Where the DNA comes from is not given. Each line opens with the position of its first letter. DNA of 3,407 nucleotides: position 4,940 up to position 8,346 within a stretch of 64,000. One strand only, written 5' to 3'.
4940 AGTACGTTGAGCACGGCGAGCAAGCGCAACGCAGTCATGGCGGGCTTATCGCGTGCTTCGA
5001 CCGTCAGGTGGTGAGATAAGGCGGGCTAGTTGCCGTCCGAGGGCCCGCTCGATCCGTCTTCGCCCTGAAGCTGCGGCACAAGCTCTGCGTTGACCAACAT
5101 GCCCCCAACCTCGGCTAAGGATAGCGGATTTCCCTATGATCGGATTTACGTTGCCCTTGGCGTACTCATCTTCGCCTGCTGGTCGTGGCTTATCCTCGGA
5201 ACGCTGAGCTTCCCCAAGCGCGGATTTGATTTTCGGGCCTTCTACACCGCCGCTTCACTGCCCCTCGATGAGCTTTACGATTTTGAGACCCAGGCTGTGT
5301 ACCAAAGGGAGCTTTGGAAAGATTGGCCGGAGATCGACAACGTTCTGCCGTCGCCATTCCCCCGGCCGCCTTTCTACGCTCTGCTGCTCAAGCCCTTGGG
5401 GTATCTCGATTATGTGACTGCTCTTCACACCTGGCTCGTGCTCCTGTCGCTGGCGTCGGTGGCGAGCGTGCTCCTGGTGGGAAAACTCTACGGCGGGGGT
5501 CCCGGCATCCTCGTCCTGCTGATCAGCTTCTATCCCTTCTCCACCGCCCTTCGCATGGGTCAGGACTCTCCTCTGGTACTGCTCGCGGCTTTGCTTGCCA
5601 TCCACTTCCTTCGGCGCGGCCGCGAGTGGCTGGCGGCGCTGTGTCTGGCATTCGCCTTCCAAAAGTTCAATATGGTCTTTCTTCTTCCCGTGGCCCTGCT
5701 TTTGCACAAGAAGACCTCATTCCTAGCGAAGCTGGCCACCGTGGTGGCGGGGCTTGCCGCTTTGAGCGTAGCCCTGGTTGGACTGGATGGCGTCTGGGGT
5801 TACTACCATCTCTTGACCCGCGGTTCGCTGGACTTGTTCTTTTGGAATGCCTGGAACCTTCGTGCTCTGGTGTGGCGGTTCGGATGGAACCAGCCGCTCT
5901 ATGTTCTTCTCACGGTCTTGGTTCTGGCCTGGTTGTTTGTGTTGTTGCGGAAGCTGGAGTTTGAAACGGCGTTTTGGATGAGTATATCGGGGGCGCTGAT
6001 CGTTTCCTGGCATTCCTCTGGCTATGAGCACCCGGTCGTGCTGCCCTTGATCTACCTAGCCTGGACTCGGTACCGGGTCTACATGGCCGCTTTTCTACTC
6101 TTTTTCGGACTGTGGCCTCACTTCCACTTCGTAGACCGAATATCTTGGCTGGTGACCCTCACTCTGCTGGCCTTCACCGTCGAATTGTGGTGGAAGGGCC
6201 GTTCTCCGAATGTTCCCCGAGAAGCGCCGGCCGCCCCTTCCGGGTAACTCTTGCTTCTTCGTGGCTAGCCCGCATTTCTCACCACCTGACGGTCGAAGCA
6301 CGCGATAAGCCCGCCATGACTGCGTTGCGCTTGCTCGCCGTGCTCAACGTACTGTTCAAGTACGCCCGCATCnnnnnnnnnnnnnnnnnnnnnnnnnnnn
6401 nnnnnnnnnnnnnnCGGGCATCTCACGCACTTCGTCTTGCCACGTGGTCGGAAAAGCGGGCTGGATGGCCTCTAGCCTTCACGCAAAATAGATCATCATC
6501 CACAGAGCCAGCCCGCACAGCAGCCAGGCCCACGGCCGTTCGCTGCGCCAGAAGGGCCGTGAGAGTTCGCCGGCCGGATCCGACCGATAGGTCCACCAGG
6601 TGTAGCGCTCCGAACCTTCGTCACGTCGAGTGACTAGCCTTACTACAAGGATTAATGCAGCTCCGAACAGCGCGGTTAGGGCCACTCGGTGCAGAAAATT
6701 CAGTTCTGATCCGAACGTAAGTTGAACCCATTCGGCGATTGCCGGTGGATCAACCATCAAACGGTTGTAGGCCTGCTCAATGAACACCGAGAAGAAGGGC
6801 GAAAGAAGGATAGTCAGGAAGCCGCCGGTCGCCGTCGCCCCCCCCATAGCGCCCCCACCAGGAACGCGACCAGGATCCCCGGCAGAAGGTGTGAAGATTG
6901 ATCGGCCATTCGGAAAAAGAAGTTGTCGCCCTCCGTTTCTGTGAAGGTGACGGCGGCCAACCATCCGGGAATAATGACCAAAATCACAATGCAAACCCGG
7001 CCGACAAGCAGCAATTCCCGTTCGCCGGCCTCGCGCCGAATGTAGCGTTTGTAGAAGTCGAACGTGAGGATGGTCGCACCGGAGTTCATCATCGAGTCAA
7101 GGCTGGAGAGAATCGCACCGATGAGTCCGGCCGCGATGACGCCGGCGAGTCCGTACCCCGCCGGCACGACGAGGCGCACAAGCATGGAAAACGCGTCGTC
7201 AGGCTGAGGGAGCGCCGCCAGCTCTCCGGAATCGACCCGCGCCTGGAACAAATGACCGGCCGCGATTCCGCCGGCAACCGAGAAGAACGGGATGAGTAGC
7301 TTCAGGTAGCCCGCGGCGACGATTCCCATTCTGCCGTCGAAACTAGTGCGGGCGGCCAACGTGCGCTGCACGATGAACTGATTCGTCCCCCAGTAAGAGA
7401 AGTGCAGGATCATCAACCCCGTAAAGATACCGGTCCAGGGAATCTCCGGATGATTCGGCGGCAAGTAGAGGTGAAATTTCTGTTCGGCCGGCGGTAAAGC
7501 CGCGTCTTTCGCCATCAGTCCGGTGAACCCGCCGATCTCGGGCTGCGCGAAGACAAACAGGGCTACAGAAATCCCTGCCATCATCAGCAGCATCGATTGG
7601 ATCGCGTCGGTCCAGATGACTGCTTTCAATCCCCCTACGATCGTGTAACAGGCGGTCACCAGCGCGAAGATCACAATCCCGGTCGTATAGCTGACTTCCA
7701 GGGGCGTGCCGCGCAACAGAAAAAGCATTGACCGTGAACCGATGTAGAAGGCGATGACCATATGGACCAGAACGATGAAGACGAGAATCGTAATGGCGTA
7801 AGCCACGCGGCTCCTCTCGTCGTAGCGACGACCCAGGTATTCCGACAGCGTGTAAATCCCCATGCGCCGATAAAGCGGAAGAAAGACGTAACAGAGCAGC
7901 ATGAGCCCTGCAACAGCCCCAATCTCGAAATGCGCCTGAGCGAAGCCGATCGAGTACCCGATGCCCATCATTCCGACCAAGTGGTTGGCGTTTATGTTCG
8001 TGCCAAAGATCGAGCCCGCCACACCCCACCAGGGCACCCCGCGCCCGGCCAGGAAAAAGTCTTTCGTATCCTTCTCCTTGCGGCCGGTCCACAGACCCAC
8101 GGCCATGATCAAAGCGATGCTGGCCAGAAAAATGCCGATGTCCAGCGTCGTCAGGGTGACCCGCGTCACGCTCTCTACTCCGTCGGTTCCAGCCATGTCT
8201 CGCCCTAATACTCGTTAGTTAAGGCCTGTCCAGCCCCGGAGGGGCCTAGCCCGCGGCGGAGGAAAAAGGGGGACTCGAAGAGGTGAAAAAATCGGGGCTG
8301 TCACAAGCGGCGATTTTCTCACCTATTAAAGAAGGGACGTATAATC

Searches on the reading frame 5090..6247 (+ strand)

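Call 63: search_protein_families(library=pfam, proteins=[window:5090-6247:+], max_evalue=0.00001)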
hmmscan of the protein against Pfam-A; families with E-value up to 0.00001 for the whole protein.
window:5090-6247:+ (385 aa): 1 family
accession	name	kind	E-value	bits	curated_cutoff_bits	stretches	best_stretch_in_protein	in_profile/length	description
PF09594.16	GT87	-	2.6e-17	63.8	25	1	93-303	4-230/237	Glycosyltransferase family 87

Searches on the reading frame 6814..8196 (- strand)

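Call 63: search_protein_families(library=pfam, proteins=[window:6814-8196:-], max_evalue=0.00001)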
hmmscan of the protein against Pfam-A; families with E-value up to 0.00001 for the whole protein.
window:6814-8196:- (460 aa): 1 family
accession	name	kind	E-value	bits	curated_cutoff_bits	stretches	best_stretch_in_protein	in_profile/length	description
PF00474.23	SSF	-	1.8e-59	202.1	22.8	1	47-451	1-391/406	Sodium:solute symporter family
